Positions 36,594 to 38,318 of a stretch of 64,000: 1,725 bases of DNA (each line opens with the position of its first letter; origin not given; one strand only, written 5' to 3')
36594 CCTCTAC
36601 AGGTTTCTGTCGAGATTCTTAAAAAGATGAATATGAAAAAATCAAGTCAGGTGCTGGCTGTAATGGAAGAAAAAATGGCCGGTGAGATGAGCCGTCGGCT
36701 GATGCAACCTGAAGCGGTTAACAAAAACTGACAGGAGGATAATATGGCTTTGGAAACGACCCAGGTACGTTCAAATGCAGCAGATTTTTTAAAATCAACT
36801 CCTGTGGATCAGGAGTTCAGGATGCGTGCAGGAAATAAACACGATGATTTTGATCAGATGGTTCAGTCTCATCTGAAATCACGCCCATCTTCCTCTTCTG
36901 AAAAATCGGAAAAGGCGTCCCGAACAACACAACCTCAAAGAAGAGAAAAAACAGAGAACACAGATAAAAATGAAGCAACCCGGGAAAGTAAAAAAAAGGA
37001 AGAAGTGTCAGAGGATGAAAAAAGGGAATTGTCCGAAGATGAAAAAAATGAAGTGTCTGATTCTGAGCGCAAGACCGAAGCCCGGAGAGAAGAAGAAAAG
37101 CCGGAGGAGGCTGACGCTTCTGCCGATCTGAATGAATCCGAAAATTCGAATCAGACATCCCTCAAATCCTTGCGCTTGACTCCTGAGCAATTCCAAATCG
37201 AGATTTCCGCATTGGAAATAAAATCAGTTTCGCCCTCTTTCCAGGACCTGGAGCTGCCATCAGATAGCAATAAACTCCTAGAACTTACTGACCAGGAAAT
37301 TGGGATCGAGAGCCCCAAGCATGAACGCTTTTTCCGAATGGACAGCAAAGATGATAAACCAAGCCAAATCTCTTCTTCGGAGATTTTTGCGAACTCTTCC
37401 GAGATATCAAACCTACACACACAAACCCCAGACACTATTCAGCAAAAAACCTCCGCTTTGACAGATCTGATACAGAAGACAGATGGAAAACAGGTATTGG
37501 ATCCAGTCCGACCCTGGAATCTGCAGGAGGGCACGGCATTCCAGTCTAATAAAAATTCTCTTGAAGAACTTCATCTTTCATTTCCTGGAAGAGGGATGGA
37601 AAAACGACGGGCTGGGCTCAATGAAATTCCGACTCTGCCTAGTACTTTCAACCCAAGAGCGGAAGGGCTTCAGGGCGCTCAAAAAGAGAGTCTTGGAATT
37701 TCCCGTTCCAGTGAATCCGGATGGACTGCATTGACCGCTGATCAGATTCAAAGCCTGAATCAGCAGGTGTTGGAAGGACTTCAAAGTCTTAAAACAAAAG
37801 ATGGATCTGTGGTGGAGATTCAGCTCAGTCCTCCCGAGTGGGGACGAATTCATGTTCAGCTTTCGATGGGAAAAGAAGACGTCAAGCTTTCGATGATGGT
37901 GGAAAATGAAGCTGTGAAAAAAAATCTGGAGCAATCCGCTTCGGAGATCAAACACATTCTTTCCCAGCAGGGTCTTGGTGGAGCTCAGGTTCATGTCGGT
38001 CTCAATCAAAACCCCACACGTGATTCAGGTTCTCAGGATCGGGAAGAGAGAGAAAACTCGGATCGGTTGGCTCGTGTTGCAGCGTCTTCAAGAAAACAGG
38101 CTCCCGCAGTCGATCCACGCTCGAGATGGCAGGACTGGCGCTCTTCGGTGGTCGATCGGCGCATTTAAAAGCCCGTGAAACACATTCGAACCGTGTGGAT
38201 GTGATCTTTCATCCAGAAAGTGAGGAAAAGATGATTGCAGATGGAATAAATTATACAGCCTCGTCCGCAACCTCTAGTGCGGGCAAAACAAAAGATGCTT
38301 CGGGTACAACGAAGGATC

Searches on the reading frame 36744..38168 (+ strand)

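Call 28: search_protein_families(library=pfam, proteins=[window:36744-38168:+], max_evalue=0.001)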
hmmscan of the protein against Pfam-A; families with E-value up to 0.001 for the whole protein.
window:36744-38168:+ (474 aa): 1 family
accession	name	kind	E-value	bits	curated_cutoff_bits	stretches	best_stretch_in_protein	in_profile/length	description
PF02120.21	Flg_hook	-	2e-14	53.6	29.8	1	350-425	8-83/85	Flagellar hook-length control protein FliK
